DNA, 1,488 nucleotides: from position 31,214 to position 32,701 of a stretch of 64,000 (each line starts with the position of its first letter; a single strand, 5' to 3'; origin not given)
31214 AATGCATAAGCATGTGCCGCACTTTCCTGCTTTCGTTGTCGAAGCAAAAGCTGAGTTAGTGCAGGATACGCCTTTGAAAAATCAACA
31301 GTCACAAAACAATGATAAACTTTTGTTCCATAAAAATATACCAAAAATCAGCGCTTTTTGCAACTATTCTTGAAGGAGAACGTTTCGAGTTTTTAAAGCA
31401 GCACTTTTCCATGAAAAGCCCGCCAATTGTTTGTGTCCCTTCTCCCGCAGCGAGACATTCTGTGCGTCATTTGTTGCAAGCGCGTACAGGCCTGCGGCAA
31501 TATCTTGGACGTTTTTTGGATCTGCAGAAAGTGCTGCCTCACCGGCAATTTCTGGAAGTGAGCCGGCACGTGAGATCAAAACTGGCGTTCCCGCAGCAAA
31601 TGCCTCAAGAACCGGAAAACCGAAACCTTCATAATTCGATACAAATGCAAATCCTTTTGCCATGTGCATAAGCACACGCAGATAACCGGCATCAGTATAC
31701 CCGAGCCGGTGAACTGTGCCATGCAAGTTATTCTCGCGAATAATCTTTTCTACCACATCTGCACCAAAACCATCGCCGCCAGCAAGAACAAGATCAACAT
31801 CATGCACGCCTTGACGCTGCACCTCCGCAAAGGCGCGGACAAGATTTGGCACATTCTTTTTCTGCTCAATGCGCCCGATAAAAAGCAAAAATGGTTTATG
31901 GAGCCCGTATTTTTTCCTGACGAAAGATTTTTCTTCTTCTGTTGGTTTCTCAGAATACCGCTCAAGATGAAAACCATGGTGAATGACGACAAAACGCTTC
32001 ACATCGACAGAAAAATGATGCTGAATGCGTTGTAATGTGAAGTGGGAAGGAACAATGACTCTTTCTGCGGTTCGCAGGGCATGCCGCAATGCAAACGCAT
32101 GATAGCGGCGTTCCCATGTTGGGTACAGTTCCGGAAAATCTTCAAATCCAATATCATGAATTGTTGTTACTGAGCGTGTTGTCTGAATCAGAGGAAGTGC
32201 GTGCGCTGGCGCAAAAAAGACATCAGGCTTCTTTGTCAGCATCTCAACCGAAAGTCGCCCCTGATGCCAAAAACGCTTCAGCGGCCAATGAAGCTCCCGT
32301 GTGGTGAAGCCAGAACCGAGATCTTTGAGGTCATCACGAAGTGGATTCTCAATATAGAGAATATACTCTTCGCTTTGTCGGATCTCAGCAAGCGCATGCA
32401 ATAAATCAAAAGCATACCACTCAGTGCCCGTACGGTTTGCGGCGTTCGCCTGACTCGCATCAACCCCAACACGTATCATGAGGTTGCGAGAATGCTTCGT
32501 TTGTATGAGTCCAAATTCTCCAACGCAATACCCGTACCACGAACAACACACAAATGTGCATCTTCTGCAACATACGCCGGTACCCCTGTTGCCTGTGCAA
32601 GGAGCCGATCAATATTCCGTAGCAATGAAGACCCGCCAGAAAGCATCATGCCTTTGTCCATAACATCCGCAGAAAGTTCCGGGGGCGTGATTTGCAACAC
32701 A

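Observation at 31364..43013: Second MreB paralog translationally coupled inside a 12-kb glycan-assembly cluster (with a DUF4012 protein)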

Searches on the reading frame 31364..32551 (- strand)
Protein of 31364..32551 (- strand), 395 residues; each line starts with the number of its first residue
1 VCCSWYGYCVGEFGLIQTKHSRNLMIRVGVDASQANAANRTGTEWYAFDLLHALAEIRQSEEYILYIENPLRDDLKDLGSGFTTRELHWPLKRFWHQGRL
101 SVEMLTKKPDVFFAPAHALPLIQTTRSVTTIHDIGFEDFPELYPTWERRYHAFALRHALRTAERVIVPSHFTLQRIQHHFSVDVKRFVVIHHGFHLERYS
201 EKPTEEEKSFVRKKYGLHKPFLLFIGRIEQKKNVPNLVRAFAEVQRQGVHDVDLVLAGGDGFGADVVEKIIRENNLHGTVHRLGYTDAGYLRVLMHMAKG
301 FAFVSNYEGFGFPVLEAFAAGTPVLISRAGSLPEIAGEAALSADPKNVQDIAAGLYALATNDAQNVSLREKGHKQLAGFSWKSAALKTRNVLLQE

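Call 4: search_protein_families(library=pfam, proteins=[window:31364-32551:-], max_evalue=0.001)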
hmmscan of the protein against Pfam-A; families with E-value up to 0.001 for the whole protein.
window:31364-32551:- (395 aa): 5 families
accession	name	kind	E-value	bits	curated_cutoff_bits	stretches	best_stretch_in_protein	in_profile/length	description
PF00534.26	Glycos_transf_1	-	3.4e-29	102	26.4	1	213-374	7-171/172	Glycosyl transferases group 1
PF13692.12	Glyco_trans_1_4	-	9e-23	81.5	27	1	220-361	2-142/142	Glycosyl transferases group 1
PF13439.12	Glyco_transf_4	-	1.1e-12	48.7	28.5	1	42-198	3-170/170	Glycosyltransferase Family 4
PF20706.3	GT4-conflict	-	3.8e-10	39.7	26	1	187-329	174-313/385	Family 4 Glycosyltransferase in conflict systems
PF13579.12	Glyco_trans_4_4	-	1e-05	26.4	29.7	1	89-191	61-156/158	Glycosyl transferase 4-like domain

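Call 14: search_protein_families(library=ncbifam, proteins=[window:31364-32479:-], max_evalue=0.00001)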
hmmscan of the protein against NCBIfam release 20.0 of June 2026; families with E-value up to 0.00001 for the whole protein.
window:31364-32479:- (371 aa): 22 families
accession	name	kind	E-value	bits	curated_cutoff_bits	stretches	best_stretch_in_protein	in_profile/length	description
TIGR04047.1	MSMEG_0565_glyc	hypoth_equivalog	1.8e-35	122.7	259.85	1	132-363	133-366/373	MSMEG_0565 family glycosyltransferase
TIGR02149.1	glgA_Coryne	subfamily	4.5e-22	78.7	302.4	1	128-367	135-386/391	glycogen synthase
TIGR03449.1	mycothiol_MshA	equivalog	2.8e-20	72.6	462.5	1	129-366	156-398/406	D-inositol-3-phosphate glycosyltransferase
TIGR03999.1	thiol_BshA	equivalog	7.2e-18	64.6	273.7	1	129-353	136-355/375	N-acetyl-alpha-D-glucosaminyl L-malate synthase BshA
NF038295.1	EPS_HpsP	equivalog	1.2e-17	64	550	1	146-364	159-380/388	hormogonium polysaccharide biosynthesis glycosyltransferase HpsP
NF041876.1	EPS_EpsE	equivalog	1.5e-17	63.9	400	1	138-353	162-377/389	exopolysaccharide biosynthesis GT4 family glycosyltransferase EpsE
NF053787.1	GlcN_PG_synth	equivalog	2.2e-14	53.1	480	1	133-359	139-347/361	N-acetylglucosaminyl phosphatidylglycerol synthase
TIGR03088.1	stp2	hypoth_equivalog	2.5e-14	53.1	409.05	1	151-348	150-349/374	TIGR03088 family PEP-CTERM/XrtA system glycosyltransferase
TIGR04157.1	glyco_rSAM_CFB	subfamily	3.5e-14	52.6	400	1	133-312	165-339/406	TIGR04157 family glycosyltransferase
NF050063.1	ProtGlycPglJ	equivalog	1.5e-12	47.4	500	1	147-302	154-294/363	N-acetylgalactosamine-N,N'-diacetylbacillosaminyl-diphospho-undecaprenol 4-alpha-N-acetylgalactosaminyltransferase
NF047684.1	TeichurnBiosyTuaC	equivalog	1.5e-12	47.2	550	1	118-350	146-367/391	teichuronic acid biosynthesis protein TuaC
NF053513.1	Gtran_IagA_BgsA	equivalog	9.9e-09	34.6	460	1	131-305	99-267/333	LTA glycolipid anchor biosynthesis glycosyltransferase, IagA/BgsA family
NF038229.1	Glyco4_Geo_Pelo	equivalog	1e-08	34.6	400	1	125-303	97-267/338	GPMC system family 4 glycosyltransferase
TIGR02472.1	sucr_P_syn_N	equivalog_domain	1.2e-08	34.2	576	1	132-359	179-429/439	sucrose-phosphate synthase, putative, glycosyltransferase domain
TIGR02468.1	sucrsPsyn_pln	equivalog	1.7e-08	32.7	1143.95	1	194-358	478-658/1051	sucrose-phosphate synthase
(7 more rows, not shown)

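Call 57: find_related_loci(query=window:31364-32479:-, collection=metagenome_contigs, flank=6000)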
Query window:31364-32479:- (371 aa) in metagenome_contigs; peptide patterns used: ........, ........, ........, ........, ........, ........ (x = any residue, [..] = any of these).
80 stretches matched a pattern; 3 encode a relative of the query (tblastn E <= 1e-3); 3 distinct loci.
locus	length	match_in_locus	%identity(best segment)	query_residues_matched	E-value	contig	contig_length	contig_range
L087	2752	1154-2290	29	1-367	2e-43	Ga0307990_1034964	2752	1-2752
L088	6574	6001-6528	29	185-363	3e-18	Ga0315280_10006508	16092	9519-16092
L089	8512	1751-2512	27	123-371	3e-16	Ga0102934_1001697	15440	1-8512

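Call 58: find_homologous_proteins(query=window:31364-32479:-, max_evalue=1e-20)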
Query window:31364-32479:- (371 aa): 1172 proteins with E <= 1e-20 among 7905 candidates; the best 120 are listed.
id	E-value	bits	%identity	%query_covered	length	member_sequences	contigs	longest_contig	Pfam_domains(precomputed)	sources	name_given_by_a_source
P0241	1.9e-249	845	100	100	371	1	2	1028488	PF00534.27,PF13579.13,PF13439.13,PF20706.4,PF13692.13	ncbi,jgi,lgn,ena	ncbi:MAG: glycosyltransferase family 1 protein [Patescibacteria group bacterium]|jgi:glycosyltransfe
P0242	8.3e-163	560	67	99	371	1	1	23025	PF00534.27,PF13439.13,PF20706.4,PF13692.13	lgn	-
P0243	4.1e-132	459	58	99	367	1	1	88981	PF00534.27,PF13439.13,PF20706.4,PF13692.13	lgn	-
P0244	2.3e-128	446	57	99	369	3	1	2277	PF00534.27,PF13579.13,PF13439.13,PF20706.4,PF13692.13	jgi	jgi:glycosyltransferase involved in cell wall biosynthesis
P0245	4.0e-128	446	57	100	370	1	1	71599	PF00534.27,PF13439.13,PF20706.4,PF13692.13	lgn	-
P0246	1.1e-93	332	46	100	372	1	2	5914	PF00534.27,PF13439.13,PF20706.4,PF13692.13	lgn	-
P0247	1.4e-90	322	44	98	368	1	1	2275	PF00534.27,PF13579.13,PF13439.13,PF20706.4,PF13692.13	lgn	-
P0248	2.2e-88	315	44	98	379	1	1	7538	PF00534.27,PF13579.13,PF13524.13,PF13439.13,PF20706.4,PF13692.13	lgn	-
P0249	1.2e-85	306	41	98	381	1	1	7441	PF00534.27,PF13524.13,PF13439.13,PF20706.4,PF13692.13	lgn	-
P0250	1.9e-85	305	41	98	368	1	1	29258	PF00534.27,PF13579.13,PF13524.13,PF13439.13,PF20706.4,PF13692.13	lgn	-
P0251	2.4e-85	305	45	98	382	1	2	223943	PF00534.27,PF13439.13,PF20706.4,PF13692.13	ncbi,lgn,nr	ncbi:MAG: glycosyltransferase family 4 protein [Candidatus Kerfeldbacteria bacterium]|nr:glycosyltra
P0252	2.6e-83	298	41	99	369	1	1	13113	PF00534.27,PF13579.13,PF13524.13,PF13439.13,PF20706.4,PF13692.13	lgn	-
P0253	9.1e-83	296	42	98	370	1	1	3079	PF00534.27,PF13439.13,PF20706.4,PF13692.13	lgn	-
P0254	1.1e-81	293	42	99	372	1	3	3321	PF00534.27,PF00982.28,PF13524.13,PF13439.13,PF20706.4,PF13692.13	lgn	-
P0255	1.9e-81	292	41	99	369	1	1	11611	PF00534.27,PF13524.13,PF13439.13,PF20706.4,PF13692.13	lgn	-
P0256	2.2e-81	292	39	98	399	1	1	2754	PF00534.27,PF13439.13,PF20706.4,PF13692.13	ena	-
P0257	7.3e-81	290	41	98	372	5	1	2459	PF00534.27,PF00982.28,PF13524.13,PF13439.13,PF20706.4,PF13692.13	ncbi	-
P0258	1.7e-80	289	38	98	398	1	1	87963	PF00534.27,PF13524.13,PF13439.13,PF20706.4,PF13692.13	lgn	-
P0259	8.5e-80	287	37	99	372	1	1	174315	PF00534.27,PF13524.13,PF13439.13,PF20706.4,PF13692.13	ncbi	-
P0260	1.0e-79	286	40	98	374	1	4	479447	PF00534.27,PF13439.13,PF20706.4,PF13692.13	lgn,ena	-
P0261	3.0e-78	281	39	99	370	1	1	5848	PF00534.27,PF00982.28,PF13524.13,PF13439.13,PF20706.4,PF13692.13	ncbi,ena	-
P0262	8.5e-78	280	41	99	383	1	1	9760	PF00534.27,PF13579.13,PF13524.13,PF13439.13,PF20706.4,PF13692.13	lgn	-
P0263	5.6e-76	274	37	98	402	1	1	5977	PF00534.27,PF13579.13,PF13524.13,PF13439.13,PF20706.4,PF13692.13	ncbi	-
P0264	5.8e-76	274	36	98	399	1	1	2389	PF00534.27,PF13524.13,PF13439.13,PF20706.4,PF13692.13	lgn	-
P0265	2.2e-75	272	39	99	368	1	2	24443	PF00534.27,PF13524.13,PF13439.13,PF20706.4,PF13692.13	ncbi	-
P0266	2.7e-75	272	36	96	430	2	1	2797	PF00534.27,PF13524.13,PF13439.13,PF20706.4,PF13692.13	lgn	-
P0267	3.6e-75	271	40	97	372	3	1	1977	PF00534.27,PF13579.13,PF13524.13,PF13439.13,PF20706.4,PF13692.13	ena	-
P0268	6.7e-75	270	39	99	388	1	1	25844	PF00534.27,PF13579.13,PF13524.13,PF13439.13,PF20706.4,PF13692.13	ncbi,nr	ncbi:glycosyltransferase family 4 protein [Candidatus Uhrbacteria bacterium]|nr:glycosyltransferase 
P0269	9.4e-75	270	38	98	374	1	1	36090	PF00534.27,PF13524.13,PF13439.13,PF20706.4,PF13692.13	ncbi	-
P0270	1.2e-74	270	40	98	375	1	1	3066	PF00534.27,PF13579.13,PF13439.13,PF20706.4,PF13692.13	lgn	-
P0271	2.0e-74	269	40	99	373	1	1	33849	PF00534.27,PF13524.13,PF13439.13,PF20706.4,PF13692.13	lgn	-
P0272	2.1e-74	269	40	98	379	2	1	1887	PF00534.27,PF13524.13,PF13439.13,PF20706.4,PF13692.13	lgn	-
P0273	5.0e-74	268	35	98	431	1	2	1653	PF00534.27,PF13524.13,PF13439.13,PF20706.4,PF13692.13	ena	-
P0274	1.5e-73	266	39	99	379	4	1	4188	PF00534.27,PF13524.13,PF13439.13,PF20706.4,PF13692.13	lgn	-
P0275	1.8e-73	266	36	98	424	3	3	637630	PF00534.27,PF13439.13,PF20706.4,PF13692.13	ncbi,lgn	-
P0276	2.4e-73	265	38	99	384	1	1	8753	PF00534.27,PF13579.13,PF13524.13,PF13439.13,PF20706.4,PF13692.13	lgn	-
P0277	3.6e-73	265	38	99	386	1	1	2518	PF00534.27,PF13524.13,PF13439.13,PF20706.4,PF13692.13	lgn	-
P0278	5.1e-73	264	37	98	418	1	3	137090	PF00534.27,PF13524.13,PF13439.13,PF20706.4,PF13692.13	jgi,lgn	-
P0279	1.8e-72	262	39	99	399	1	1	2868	PF00534.27,PF13524.13,PF13439.13,PF20706.4,PF13692.13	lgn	-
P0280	2.2e-72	262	38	98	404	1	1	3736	PF00534.27,PF13524.13,PF13439.13,PF20706.4,PF13692.13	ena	-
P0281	5.2e-72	261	40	98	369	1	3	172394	PF00534.27,PF13524.13,PF13439.13,PF20706.4,PF13692.13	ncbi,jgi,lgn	jgi:glycosyltransferase involved in cell wall biosynthesis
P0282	5.9e-72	261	35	98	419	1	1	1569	PF00534.27,PF13524.13,PF13439.13,PF20706.4,PF13692.13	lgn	-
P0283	8.0e-72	260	38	97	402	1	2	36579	PF00534.27,PF13579.13,PF13524.13,PF13439.13,PF20706.4,PF13692.13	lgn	-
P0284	8.8e-72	260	40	98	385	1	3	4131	PF00534.27,PF13524.13,PF13439.13,PF20706.4,PF13692.13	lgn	-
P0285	3.4e-71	258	36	98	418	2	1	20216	PF00534.27,PF13524.13,PF13439.13,PF13692.13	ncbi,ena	-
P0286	3.7e-71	258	36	96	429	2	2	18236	PF00534.27,PF13439.13,PF20706.4,PF13692.13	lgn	-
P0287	4.8e-71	258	38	98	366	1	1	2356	PF00534.27,PF13439.13,PF20706.4,PF13692.13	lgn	-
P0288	5.7e-71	257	37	99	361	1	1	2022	PF00534.27,PF13439.13,PF20706.4,PF13692.13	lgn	-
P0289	5.9e-71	257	37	98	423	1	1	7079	PF00534.27,PF13579.13,PF13439.13,PF13692.13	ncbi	-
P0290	6.6e-71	257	36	96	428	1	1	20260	PF00534.27,PF13579.13,PF13524.13,PF13439.13,PF20706.4,PF13692.13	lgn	-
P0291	8.7e-71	257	36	98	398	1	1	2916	PF00534.27,PF13579.13,PF13524.13,PF13439.13,PF20706.4,PF13692.13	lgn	-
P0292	9.1e-71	257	35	98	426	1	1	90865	PF00534.27,PF13439.13,PF13692.13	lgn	-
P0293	1.0e-70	257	38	98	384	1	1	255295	PF00534.27,PF13579.13,PF13524.13,PF13439.13,PF20706.4,PF13692.13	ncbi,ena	-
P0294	1.1e-70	257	35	98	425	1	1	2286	PF00534.27,PF13524.13,PF13439.13,PF20706.4,PF13692.13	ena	-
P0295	1.4e-70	256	36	97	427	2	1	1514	PF00534.27,PF13524.13,PF13439.13,PF20706.4,PF13692.13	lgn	-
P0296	1.9e-70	256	35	97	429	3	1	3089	PF00534.27,PF13524.13,PF13439.13,PF20706.4,PF13692.13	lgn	-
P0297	3.1e-70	255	35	99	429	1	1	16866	PF00534.27,PF20706.4,PF13692.13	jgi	-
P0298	3.4e-70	255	38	98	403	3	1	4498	PF00534.27,PF13439.13,PF20706.4,PF13692.13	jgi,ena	-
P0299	3.4e-70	255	37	98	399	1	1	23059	PF00534.27,PF13439.13,PF20706.4,PF13692.13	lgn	-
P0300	3.6e-70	255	38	99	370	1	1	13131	PF00534.27,PF13439.13,PF20706.4,PF13692.13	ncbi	ncbi:MAG: glycosyltransferase family 4 protein [Candidatus Magasanikbacteria bacterium]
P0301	3.9e-70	255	40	99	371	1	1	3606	PF00534.27,PF13439.13,PF20706.4,PF13692.13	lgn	-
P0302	4.6e-70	255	38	99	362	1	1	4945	PF00534.27,PF13524.13,PF13439.13,PF20706.4,PF13692.13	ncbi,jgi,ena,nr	ncbi:glycosyltransferase family 4 protein [Patescibacteria group bacterium]|nr:glycosyltransferase f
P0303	1.2e-69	253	33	99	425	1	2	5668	PF00534.27,PF13524.13,PF13439.13,PF20706.4,PF13692.13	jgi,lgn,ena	-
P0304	1.3e-69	253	35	98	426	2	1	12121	PF00534.27,PF13439.13,PF20706.4,PF13692.13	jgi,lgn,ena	-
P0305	2.0e-69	252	40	99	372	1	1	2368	PF00534.27,PF13579.13,PF13524.13,PF13439.13,PF20706.4,PF13692.13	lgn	-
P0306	3.6e-69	252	36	98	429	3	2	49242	PF00534.27,PF13524.13,PF13439.13,PF13692.13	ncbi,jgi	jgi:glycosyltransferase involved in cell wall biosynthesis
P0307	4.3e-69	251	34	97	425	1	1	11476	PF00534.27,PF13524.13,PF13439.13,PF20706.4,PF13692.13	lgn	-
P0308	5.9e-69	251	39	98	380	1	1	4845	PF00534.27,PF13579.13,PF13524.13,PF13439.13,PF20706.4,PF13692.13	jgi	jgi:glycosyltransferase involved in cell wall biosynthesis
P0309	1.2e-68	250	36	99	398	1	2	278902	PF00534.27,PF13524.13,PF13439.13,PF20706.4,PF13692.13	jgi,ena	jgi:glycosyltransferase involved in cell wall biosynthesis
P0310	1.5e-68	250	36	99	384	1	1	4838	PF00534.27,PF13524.13,PF13439.13,PF20706.4,PF13692.13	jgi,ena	-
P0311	1.9e-68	249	35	99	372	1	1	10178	PF00534.27,PF13439.13,PF20706.4,PF13692.13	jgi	jgi:glycosyltransferase involved in cell wall biosynthesis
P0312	2.0e-68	249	39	99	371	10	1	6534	PF00534.27,PF13579.13,PF13524.13,PF13439.13,PF20706.4,PF13692.13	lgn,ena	-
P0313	2.0e-68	249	37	98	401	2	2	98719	PF00534.27,PF13439.13,PF20706.4,PF13692.13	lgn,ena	-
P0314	4.8e-68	248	37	98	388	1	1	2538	PF00534.27,PF13524.13,PF13439.13,PF20706.4,PF13692.13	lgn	-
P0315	4.9e-68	248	35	98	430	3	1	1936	PF00534.27,PF13439.13,PF20706.4,PF13692.13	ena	-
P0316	5.2e-68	248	35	98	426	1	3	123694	PF00534.27,PF13524.13,PF13439.13,PF13692.13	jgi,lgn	-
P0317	6.6e-68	247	34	98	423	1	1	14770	PF00534.27,PF13524.13,PF13439.13,PF20706.4,PF13692.13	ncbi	ncbi:MAG: glycosyltransferase family 1 protein [bacterium]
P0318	8.1e-68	247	33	98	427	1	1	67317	PF00534.27,PF13524.13,PF13439.13,PF20706.4,PF13692.13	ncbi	-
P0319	9.8e-68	247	38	98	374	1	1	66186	PF00534.27,PF13579.13,PF02350.26,PF13524.13,PF13439.13,PF20706.4,PF13692.13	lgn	-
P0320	1.1e-67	247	37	98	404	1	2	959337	PF00534.27,PF13524.13,PF13439.13,PF20706.4,PF13692.13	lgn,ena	-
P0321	1.2e-67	247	37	98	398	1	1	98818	PF00534.27,PF13579.13,PF13439.13,PF20706.4,PF13692.13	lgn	-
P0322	1.4e-67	246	34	99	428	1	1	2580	PF00534.27,PF13524.13,PF13439.13,PF13692.13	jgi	jgi:glycosyltransferase involved in cell wall biosynthesis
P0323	1.5e-67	246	39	98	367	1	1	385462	PF00534.27,PF13524.13,PF13439.13,PF20706.4,PF13692.13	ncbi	-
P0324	1.6e-67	246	35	98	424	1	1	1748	PF00534.27,PF13524.13,PF13439.13,PF20706.4,PF13692.13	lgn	-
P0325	2.0e-67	246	39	99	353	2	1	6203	PF00534.27,PF13524.13,PF13439.13,PF20706.4,PF13692.13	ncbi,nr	ncbi:glycosyltransferase family 4 protein, partial [Patescibacteria group bacterium]|nr:glycosyltran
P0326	2.4e-67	246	34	98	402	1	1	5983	PF00534.27,PF13524.13,PF13439.13,PF20706.4,PF13692.13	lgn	-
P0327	2.7e-67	245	36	98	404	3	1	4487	PF00534.27,PF13439.13,PF20706.4,PF13692.13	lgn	-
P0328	3.2e-67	245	34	98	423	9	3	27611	PF00534.27,PF13524.13,PF13439.13,PF20706.4,PF13692.13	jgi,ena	-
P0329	3.5e-67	245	35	98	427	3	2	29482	PF00534.27,PF13524.13,PF13439.13,PF20706.4,PF13692.13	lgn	-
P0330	4.2e-67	245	37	100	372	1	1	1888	PF00534.27,PF00982.28,PF13439.13,PF20706.4,PF13692.13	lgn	-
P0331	5.5e-67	244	36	99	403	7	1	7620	PF00534.27,PF13524.13,PF13439.13,PF20706.4,PF13692.13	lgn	-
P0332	6.1e-67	244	38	99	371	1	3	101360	PF00534.27,PF13579.13,PF13439.13,PF20706.4,PF13692.13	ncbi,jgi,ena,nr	ncbi:MAG TPA: glycosyltransferase family 1 protein [Anaerolineae bacterium]|nr:glycosyltransferase f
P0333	6.5e-67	244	33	98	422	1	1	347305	PF00534.27,PF13524.13,PF13439.13,PF20706.4,PF13692.13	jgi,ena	-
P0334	7.1e-67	244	38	98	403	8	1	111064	PF00534.27,PF13524.13,PF13439.13,PF20706.4,PF13692.13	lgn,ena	-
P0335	1.0e-66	243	35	98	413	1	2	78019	PF00534.27,PF13524.13,PF20706.4,PF13692.13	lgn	-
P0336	1.1e-66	243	34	98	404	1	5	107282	PF00534.27,PF13524.13,PF13439.13,PF20706.4,PF13692.13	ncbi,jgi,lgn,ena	jgi:glycosyltransferase involved in cell wall biosynthesis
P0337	1.2e-66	243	38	99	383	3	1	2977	PF00534.27,PF13579.13,PF13524.13,PF13439.13,PF20706.4,PF13692.13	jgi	jgi:glycosyltransferase involved in cell wall biosynthesis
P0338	1.7e-66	243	34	98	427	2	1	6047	PF00534.27,PF13439.13,PF20706.4,PF13692.13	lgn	-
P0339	1.7e-66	243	34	98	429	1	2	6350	PF00534.27,PF13439.13,PF13692.13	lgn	-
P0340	2.3e-66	242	34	97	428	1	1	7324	PF00534.27,PF13524.13,PF13439.13,PF20706.4,PF13692.13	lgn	-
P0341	2.8e-66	242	34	98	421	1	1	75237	PF00534.27,PF13524.13,PF13439.13,PF20706.4,PF13692.13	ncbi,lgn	-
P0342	3.2e-66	242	38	95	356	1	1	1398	PF00534.27,PF13524.13,PF13439.13,PF20706.4,PF13692.13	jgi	jgi:glycosyltransferase involved in cell wall biosynthesis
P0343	3.8e-66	242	36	99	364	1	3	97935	PF00534.27,PF13579.13,PF13524.13,PF13439.13,PF20706.4,PF13692.13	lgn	-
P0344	4.2e-66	241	37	98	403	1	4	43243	PF00534.27,PF13524.13,PF13439.13,PF20706.4,PF13692.13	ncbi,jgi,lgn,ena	jgi:glycosyltransferase involved in cell wall biosynthesis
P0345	4.5e-66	241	34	99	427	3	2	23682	PF00534.27,PF13524.13,PF13439.13,PF20706.4,PF13692.13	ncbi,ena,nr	ncbi:glycosyltransferase family 4 protein [Candidatus Parcubacteria bacterium]|nr:glycosyltransferas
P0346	5.2e-66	241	33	97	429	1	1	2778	PF00534.27,PF13439.13,PF13692.13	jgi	jgi:glycosyltransferase involved in cell wall biosynthesis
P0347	5.6e-66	241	37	98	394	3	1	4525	PF00534.27,PF13524.13,PF13439.13,PF20706.4,PF13692.13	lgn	-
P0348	6.4e-66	241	33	98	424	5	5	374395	PF00534.27,PF13439.13,PF20706.4,PF13692.13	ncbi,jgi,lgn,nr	ncbi:MAG TPA: glycosyltransferase family 1 protein [bacterium]|jgi:glycosyltransferase involved in c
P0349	7.1e-66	241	33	99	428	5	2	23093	PF00534.27,PF13524.13,PF13439.13,PF20706.4,PF13692.13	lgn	-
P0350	1.6e-65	240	36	99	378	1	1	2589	PF00534.27,PF13524.13,PF13439.13,PF20706.4,PF13692.13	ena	-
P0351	1.7e-65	239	33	98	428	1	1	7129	PF00534.27,PF13524.13,PF13439.13,PF20706.4,PF13692.13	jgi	jgi:glycosyltransferase involved in cell wall biosynthesis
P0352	1.8e-65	239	34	98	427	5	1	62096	PF00534.27,PF13524.13,PF13439.13,PF20706.4,PF13692.13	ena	-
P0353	1.9e-65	239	34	97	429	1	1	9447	PF00534.27,PF13439.13,PF13692.13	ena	-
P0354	2.3e-65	239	34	98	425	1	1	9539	PF00534.27,PF13524.13,PF13439.13,PF13692.13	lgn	-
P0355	3.0e-65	239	34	97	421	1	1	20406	PF00534.27,PF13524.13,PF13439.13,PF13692.13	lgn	-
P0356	3.5e-65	238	35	98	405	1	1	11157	PF00534.27,PF13524.13,PF13439.13,PF13692.13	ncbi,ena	-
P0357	3.5e-65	238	35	99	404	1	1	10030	PF00534.27,PF13439.13,PF20706.4,PF13692.13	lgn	-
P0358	3.6e-65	238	37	96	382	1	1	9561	PF00534.27,PF13524.13,PF13439.13,PF20706.4,PF13692.13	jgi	-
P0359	3.7e-65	238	34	97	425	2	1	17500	PF00534.27,PF13524.13,PF13439.13,PF20706.4,PF13692.13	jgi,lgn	jgi:glycosyltransferase involved in cell wall biosynthesis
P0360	3.7e-65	238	39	99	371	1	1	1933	PF00534.27,PF13524.13,PF13439.13,PF20706.4,PF13692.13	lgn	-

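Call 59: find_encoding_contigs(protein=P0332, flank=6000, max_places=1)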
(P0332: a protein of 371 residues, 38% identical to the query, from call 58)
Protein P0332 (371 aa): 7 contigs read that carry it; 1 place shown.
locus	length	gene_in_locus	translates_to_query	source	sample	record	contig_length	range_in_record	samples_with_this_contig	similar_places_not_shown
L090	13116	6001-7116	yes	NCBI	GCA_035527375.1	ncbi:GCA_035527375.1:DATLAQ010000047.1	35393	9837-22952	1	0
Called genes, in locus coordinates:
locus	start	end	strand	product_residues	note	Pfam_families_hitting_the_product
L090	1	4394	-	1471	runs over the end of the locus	PF04151:PPC, PF03415:Peptidase_C11, PF04151:PPC, PF03415:Peptidase_C11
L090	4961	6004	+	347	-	PF13489:Methyltransf_23, PF08241:Methyltransf_11, PF08242:Methyltransf_12, PF13649:Methyltransf_25, PF13847:Methyltransf_31 (weak)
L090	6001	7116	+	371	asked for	PF13439:Glyco_transf_4, PF13579:Glyco_trans_4_4, PF20706:GT4-conflict, PF00534:Glycos_transf_1, PF13692:Glyco_trans_1_4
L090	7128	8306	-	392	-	PF07690:MFS_1, PF12832:MFS_1_like (weak), PF00083:Sugar_tr, PF07690:MFS_1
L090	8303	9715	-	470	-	PF00149:Metallophos (weak), PF02872:5_nucleotid_C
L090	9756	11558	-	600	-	PF00009:GTP_EFTU, PF03144:GTP_EFTU_D2 (weak), PF00679:EFG_C, PF06421:LepA_C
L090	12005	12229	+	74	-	PF03840:SecG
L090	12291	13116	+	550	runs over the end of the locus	PF00496:SBP_bac_5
